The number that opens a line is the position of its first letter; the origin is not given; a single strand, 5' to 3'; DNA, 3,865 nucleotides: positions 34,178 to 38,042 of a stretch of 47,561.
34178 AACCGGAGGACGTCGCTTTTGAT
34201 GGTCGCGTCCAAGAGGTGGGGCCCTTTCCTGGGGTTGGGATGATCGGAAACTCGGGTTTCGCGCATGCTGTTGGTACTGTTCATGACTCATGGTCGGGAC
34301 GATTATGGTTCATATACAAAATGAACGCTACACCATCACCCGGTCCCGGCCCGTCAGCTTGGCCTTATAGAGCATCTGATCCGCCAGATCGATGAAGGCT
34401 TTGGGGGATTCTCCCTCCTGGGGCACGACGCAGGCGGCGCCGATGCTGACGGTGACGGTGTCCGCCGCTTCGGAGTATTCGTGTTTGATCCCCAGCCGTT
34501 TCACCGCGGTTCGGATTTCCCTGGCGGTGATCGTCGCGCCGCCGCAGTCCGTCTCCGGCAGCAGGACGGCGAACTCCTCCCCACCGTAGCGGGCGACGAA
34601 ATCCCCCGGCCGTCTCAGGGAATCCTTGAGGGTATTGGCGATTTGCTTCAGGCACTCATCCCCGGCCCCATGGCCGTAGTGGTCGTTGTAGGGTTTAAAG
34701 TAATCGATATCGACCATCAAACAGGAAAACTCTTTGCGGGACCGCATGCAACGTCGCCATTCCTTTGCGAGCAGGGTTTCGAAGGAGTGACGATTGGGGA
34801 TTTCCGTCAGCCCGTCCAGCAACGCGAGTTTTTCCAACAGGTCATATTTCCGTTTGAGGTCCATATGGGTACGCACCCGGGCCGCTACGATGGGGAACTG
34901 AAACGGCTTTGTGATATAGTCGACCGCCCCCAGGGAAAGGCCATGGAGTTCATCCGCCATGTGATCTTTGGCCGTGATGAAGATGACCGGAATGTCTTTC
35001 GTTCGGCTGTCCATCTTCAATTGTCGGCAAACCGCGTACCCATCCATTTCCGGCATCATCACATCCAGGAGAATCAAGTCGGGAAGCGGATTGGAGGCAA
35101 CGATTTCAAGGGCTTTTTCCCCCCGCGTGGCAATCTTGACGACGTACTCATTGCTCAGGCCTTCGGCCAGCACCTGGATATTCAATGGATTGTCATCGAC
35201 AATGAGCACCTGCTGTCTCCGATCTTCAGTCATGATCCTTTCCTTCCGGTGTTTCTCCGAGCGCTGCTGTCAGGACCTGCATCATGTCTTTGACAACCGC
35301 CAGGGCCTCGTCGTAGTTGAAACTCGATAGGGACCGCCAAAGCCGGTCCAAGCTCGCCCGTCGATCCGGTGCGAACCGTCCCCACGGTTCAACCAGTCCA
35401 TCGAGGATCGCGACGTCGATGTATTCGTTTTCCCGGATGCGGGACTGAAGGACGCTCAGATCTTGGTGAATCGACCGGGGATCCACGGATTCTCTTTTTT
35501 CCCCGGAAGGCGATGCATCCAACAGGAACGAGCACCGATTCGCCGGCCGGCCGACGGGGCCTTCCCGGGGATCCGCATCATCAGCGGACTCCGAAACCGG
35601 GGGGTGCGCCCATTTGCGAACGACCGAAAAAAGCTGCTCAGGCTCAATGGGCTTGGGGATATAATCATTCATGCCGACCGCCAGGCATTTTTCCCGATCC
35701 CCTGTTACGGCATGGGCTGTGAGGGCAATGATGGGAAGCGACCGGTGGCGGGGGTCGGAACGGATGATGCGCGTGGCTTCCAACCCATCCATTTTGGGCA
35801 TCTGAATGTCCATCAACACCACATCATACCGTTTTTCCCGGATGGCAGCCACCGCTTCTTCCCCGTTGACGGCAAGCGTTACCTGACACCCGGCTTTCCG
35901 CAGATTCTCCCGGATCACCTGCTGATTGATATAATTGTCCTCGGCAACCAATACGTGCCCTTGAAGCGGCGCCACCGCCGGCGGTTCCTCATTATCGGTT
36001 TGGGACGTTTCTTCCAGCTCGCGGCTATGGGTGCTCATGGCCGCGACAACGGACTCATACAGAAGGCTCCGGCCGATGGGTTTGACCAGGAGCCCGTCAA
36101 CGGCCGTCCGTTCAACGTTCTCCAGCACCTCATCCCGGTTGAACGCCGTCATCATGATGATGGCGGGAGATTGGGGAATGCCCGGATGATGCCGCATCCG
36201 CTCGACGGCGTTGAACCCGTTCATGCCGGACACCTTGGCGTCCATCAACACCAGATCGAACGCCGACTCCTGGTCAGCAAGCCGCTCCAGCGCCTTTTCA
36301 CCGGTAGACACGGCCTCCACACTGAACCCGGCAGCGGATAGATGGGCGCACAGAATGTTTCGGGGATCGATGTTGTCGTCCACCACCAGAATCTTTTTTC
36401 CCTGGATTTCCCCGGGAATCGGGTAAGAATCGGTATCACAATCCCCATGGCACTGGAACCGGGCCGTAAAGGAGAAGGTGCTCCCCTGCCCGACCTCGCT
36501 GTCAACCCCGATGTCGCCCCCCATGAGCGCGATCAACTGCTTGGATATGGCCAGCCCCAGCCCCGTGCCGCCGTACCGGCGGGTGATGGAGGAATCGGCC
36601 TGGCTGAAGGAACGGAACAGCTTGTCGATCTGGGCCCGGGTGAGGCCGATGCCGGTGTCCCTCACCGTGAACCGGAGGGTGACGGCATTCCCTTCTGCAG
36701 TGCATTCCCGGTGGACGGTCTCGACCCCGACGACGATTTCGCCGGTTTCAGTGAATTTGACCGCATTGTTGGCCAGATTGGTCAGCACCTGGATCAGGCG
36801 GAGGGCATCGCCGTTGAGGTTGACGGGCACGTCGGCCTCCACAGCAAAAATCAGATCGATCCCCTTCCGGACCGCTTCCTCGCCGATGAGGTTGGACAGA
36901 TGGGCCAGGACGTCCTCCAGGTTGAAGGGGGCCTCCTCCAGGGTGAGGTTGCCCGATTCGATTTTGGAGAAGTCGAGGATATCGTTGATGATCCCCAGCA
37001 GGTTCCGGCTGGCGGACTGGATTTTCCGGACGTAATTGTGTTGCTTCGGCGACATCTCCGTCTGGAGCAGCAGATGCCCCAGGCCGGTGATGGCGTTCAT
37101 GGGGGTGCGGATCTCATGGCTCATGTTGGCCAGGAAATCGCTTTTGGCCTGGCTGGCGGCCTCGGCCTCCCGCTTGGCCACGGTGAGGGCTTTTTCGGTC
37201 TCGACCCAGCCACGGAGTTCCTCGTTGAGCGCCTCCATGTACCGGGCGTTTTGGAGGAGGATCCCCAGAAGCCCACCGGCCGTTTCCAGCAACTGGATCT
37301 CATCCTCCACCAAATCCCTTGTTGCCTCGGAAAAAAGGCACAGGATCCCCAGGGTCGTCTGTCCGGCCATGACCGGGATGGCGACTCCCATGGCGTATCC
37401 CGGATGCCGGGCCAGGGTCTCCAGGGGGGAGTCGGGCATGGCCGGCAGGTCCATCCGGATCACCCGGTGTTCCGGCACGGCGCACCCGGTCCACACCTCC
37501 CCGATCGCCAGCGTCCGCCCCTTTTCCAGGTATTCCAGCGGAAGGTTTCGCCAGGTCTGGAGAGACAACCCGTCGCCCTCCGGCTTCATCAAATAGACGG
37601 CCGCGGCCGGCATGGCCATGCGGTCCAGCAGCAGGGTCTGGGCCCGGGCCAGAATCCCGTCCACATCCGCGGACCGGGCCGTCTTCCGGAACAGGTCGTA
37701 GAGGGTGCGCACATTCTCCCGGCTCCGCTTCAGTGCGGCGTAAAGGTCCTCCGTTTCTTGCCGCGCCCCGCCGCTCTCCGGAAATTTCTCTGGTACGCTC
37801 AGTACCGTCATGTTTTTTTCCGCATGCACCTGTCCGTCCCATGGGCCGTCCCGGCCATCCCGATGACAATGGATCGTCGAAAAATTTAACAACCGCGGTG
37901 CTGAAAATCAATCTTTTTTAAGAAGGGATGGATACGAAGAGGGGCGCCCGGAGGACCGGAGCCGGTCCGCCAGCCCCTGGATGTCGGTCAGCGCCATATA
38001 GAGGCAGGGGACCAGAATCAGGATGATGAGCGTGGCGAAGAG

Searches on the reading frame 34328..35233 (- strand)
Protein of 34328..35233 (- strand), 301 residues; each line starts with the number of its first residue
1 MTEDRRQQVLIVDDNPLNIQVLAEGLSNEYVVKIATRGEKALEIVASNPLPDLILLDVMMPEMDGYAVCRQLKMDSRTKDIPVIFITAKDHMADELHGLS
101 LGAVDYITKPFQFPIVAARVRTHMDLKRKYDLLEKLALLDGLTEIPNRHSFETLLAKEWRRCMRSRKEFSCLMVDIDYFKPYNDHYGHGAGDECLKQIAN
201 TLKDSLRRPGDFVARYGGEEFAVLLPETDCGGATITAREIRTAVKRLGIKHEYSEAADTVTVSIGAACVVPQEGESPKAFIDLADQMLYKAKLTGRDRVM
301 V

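Call 23: search_protein_families(library=pfam, proteins=[window:34328-35233:-], max_evalue=0.001)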
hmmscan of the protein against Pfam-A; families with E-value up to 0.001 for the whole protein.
window:34328-35233:- (301 aa): 2 families
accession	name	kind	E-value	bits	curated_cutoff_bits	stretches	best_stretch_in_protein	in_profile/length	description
PF00990.26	GGDEF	-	1.1e-50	172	23.8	1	137-298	1-161/161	Diguanylate cyclase, GGDEF domain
PF00072.30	Response_reg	-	6.6e-27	94.3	30.2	1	9-116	1-106/111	Response regulator receiver domain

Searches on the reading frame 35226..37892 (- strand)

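Call 23: search_protein_families(library=pfam, proteins=[window:35226-37892:-], max_evalue=0.001)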
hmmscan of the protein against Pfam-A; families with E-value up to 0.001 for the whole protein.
window:35226-37892:- (888 aa): 8 families
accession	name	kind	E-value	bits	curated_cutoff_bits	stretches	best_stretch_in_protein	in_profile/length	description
PF00072.30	Response_reg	-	2.1e-51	173.2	30.2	2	647-758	1-110/111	Response regulator receiver domain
PF02518.31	HATPase_c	-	3.5e-27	95.5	26.4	1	361-478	1-108/111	Histidine kinase-, DNA gyrase B-, and HSP90-like ATPase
PF00512.31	HisKA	-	1.4e-20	73.6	26.9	1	249-314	1-66/66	His Kinase A (phospho-acceptor) domain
PF13185.12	GAF_2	-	4.6e-09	37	28.6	1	75-214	2-136/136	GAF domain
PF23198.2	PDE8A_N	-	6.3e-08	33.1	29.6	1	659-737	25-104/147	PDE8A-like, N-terminal domain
PF01590.32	GAF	-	2.2e-06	28.7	22.4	1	77-211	2-131/133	GAF domain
PF13492.12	GAF_3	-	2.3e-05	25.3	27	1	77-215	2-129/129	GAF domain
PF21332.3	AmiR_N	-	0.00011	22.5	27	0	501-617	3-109/111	AmiR, N-terminal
